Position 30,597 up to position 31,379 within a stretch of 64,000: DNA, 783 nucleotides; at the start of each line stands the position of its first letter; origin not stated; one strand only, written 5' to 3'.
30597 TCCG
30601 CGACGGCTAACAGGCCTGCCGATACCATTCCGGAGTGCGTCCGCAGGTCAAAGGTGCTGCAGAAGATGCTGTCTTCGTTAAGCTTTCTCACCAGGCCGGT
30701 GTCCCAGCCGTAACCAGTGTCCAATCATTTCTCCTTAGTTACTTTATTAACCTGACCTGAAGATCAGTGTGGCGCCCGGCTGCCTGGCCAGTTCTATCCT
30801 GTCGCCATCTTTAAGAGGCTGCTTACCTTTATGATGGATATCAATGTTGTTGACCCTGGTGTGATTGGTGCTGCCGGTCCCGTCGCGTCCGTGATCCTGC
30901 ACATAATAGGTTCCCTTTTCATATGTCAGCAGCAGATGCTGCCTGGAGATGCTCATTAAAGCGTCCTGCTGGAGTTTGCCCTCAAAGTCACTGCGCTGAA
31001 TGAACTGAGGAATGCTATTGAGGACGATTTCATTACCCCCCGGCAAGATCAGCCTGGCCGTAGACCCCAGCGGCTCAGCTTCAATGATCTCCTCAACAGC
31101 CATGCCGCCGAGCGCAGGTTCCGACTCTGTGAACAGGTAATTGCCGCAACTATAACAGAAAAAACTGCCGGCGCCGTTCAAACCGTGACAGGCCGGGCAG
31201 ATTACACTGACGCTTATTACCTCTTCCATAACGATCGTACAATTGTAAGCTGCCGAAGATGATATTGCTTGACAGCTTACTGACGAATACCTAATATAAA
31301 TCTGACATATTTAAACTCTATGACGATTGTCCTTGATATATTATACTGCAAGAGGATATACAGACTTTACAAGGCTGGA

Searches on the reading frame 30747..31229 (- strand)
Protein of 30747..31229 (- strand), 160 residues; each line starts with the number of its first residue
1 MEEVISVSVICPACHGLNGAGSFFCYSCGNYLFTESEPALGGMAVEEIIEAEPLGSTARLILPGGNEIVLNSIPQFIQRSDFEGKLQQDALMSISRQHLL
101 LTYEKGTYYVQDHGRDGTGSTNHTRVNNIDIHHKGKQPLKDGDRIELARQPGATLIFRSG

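Call 3: search_protein_families(library=pfam, proteins=[window:30747-31229:-], max_evalue=0.01)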
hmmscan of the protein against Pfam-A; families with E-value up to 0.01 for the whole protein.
window:30747-31229:- (160 aa): 1 family
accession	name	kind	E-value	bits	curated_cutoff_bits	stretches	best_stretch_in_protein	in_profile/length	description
PF00498.31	FHA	-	1.2e-10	42.1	20.7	1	92-147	16-66/67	FHA domain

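Call 4: search_protein_families(library=ncbifam, proteins=[window:30747-31229:-], max_evalue=0.01)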
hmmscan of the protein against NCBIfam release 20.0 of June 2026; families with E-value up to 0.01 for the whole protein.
window:30747-31229:- (160 aa): 1 family
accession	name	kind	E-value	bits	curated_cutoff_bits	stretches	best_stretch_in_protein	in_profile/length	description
TIGR03354.1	VI_FHA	hypoth_equivalog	0.00014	21.8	120.25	1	88-147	39-94/420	type VI secretion system-associated FHA domain protein TagH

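Call 64: search_protein_families(library=padloc, proteins=[window:30747-31229:-], max_evalue=0.001)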
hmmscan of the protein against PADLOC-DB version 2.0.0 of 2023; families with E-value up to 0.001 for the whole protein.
window:30747-31229:- (160 aa): 0 families
